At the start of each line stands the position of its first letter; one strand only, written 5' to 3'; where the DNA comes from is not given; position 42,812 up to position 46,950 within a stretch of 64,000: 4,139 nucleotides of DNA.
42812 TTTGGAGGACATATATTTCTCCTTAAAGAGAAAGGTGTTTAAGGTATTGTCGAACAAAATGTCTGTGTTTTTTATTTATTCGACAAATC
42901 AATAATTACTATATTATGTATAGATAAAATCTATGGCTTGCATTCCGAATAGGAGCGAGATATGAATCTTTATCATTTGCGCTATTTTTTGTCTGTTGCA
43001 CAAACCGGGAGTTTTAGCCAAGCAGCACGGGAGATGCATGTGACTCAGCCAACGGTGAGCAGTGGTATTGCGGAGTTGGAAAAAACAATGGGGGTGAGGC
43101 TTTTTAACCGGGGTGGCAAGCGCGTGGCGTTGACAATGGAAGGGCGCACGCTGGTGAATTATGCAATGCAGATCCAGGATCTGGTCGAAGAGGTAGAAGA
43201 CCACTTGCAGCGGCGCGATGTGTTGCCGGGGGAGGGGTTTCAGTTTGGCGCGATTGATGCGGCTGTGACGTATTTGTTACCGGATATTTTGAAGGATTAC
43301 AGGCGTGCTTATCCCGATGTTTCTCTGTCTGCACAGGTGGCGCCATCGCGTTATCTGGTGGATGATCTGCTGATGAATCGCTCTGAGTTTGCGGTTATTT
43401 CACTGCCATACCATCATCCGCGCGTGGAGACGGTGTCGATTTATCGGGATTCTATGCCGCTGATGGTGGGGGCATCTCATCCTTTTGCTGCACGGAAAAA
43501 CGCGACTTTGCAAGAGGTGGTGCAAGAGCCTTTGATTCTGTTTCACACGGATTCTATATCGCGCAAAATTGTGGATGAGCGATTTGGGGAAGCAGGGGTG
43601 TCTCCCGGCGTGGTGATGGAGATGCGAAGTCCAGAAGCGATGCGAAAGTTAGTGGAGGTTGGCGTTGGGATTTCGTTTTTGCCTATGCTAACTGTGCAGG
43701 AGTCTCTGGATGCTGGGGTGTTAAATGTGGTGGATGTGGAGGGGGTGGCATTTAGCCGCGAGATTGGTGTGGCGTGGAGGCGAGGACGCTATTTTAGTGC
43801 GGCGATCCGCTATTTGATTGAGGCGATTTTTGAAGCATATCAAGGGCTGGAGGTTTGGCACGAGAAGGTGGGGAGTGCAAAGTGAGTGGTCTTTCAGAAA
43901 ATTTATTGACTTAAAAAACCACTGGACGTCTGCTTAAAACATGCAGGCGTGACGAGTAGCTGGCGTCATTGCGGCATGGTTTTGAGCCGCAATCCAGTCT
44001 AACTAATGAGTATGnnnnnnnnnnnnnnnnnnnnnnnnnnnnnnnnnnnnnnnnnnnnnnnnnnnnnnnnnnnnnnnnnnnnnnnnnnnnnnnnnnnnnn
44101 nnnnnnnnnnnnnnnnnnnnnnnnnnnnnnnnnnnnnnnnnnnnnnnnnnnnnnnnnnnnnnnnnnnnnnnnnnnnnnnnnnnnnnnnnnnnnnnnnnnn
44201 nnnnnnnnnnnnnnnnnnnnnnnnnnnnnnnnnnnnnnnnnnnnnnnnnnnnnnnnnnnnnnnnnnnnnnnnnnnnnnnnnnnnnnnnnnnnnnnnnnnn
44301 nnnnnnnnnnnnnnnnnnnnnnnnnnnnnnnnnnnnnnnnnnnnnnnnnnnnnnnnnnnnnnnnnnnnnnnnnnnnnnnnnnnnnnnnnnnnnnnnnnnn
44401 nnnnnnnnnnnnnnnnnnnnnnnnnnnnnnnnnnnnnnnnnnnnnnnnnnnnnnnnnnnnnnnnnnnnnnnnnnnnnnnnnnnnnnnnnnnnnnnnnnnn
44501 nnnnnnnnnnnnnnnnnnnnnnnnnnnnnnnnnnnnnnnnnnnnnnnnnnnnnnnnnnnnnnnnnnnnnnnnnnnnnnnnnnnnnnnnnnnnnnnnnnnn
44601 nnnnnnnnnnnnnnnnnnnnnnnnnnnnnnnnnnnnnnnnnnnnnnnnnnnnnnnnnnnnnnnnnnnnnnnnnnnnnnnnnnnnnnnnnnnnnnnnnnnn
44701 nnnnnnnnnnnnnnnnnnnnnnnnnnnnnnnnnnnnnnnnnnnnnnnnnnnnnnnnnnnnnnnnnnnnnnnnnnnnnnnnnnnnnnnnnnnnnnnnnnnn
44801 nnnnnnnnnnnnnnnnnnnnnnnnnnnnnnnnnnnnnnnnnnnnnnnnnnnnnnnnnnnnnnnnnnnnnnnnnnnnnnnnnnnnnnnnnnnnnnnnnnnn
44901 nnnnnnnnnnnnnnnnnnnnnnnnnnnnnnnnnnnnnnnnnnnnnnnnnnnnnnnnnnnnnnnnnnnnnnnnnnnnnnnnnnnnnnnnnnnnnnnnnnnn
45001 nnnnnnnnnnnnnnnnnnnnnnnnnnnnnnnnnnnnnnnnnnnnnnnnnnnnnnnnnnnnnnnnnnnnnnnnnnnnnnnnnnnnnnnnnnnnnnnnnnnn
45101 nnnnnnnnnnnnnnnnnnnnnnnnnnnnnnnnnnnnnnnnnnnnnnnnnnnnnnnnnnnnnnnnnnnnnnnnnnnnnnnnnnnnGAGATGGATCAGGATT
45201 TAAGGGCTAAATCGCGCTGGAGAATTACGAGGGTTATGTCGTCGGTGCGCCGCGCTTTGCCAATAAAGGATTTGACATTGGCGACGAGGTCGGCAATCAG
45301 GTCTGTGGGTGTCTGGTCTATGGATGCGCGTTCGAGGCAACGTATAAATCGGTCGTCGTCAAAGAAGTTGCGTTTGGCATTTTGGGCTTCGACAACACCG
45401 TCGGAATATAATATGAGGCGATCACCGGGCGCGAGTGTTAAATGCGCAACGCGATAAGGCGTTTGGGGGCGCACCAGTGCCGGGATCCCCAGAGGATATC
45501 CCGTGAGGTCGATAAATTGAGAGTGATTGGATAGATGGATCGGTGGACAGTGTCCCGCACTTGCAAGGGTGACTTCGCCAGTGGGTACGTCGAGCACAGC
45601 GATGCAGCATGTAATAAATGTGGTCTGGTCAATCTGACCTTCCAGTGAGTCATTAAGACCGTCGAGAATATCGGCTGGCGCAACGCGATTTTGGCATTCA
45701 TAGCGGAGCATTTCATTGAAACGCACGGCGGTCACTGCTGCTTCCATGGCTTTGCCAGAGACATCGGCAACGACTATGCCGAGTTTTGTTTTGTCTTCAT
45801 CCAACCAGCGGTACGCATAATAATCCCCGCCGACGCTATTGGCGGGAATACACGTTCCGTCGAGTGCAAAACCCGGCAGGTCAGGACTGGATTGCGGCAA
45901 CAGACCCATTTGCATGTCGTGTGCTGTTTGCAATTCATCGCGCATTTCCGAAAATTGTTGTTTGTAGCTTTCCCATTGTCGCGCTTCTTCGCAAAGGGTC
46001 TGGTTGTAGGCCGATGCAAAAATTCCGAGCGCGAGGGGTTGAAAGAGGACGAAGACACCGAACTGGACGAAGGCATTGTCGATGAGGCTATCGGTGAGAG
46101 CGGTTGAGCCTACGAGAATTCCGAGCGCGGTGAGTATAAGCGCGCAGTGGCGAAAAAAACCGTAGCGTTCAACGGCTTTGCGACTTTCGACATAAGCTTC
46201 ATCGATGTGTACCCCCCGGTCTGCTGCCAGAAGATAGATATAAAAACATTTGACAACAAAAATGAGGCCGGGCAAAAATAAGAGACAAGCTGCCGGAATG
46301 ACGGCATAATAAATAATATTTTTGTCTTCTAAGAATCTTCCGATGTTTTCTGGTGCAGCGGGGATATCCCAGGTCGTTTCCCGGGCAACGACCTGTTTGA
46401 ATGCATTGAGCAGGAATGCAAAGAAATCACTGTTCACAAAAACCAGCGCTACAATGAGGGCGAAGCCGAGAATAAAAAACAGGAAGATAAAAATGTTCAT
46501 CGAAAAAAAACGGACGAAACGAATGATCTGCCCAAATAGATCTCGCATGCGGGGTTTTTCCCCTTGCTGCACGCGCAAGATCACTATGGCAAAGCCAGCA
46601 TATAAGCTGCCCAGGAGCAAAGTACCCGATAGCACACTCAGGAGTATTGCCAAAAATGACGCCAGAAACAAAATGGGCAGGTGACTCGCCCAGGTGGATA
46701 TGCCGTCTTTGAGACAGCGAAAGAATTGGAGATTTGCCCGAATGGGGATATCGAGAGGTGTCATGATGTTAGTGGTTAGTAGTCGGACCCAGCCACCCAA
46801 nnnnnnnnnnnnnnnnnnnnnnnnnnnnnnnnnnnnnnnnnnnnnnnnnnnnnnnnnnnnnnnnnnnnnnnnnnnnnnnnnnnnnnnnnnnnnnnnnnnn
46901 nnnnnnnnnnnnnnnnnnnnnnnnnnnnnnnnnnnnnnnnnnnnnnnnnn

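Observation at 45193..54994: About 10 kb same-strand envelope-stress supercluster linking Psp, ECF sigma, NfeD/flotillin, a TPR kinase, a sigma54 activator and a membrane PP2C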

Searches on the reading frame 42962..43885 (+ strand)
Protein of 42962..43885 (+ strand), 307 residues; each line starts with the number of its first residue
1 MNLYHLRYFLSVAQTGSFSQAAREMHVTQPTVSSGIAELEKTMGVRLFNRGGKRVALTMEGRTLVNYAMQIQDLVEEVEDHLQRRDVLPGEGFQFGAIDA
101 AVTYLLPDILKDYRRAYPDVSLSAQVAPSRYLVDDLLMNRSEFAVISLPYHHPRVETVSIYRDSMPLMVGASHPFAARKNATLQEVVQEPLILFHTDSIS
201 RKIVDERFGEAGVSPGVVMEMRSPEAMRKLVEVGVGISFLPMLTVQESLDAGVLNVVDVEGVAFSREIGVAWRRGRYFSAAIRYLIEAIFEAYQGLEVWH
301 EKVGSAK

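Call 4: search_protein_families(library=pfam, proteins=[window:42962-43885:+], max_evalue=0.01)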
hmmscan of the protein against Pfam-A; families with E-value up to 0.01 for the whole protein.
window:42962-43885:+ (307 aa): 2 families
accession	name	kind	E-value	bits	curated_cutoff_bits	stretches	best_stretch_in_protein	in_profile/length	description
PF03466.25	LysR_substrate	-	2.6e-45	154.8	28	1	94-292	9-207/209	LysR substrate binding domain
PF00126.33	HTH_1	-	6.2e-23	81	26.6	1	4-62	2-60/60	Bacterial regulatory helix-turn-helix protein, lysR family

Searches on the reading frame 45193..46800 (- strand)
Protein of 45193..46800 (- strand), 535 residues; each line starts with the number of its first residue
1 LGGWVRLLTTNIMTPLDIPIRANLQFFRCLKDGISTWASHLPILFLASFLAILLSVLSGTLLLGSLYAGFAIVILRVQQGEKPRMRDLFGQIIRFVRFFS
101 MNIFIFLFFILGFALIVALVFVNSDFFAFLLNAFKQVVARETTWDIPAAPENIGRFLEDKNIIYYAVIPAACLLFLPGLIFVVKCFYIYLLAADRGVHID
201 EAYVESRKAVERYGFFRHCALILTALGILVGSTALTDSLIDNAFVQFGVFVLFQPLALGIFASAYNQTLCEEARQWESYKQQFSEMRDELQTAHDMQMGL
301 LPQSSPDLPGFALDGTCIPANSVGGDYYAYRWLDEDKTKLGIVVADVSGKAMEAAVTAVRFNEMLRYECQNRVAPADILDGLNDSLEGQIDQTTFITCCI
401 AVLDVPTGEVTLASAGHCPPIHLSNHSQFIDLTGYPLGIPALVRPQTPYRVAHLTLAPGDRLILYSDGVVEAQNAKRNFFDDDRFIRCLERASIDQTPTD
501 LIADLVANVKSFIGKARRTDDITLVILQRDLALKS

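Call 4: search_protein_families(library=pfam, proteins=[window:45193-46800:-], max_evalue=0.01)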
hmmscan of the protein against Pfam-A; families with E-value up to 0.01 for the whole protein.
window:45193-46800:- (535 aa): 1 family
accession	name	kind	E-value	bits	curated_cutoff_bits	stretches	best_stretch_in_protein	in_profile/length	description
PF07228.17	SpoIIE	-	2.9e-45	155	25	1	337-529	2-191/192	Stage II sporulation protein E (SpoIIE)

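Call 34: search_protein_families(library=pfam, proteins=[window:45193-46800:-], max_evalue=10)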
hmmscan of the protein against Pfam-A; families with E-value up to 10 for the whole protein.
window:45193-46800:- (535 aa): 2 families
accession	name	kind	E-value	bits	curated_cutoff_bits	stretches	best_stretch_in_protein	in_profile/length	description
PF07228.17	SpoIIE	-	2.9e-45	155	25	1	337-529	2-191/192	Stage II sporulation protein E (SpoIIE)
PF19629.4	DUF6133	-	0.11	13.1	27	1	50-75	25-50/65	Family of unknown function (DUF6133)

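Call 56: search_protein_families(library=ncbifam, proteins=[window:45193-46800:-], max_evalue=0.00001)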
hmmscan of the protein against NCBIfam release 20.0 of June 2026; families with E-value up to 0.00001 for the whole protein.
window:45193-46800:- (535 aa): 2 families
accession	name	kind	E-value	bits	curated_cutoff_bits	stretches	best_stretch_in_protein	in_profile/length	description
NF045505.1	RR_RssB_Pseudo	equivalog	7.1e-12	45.1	700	1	239-483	108-351/394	two-component system response regulator RssB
TIGR02865.1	spore_II_E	equivalog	7.4e-09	34.2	490.8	1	321-526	564-760/764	stage II sporulation protein E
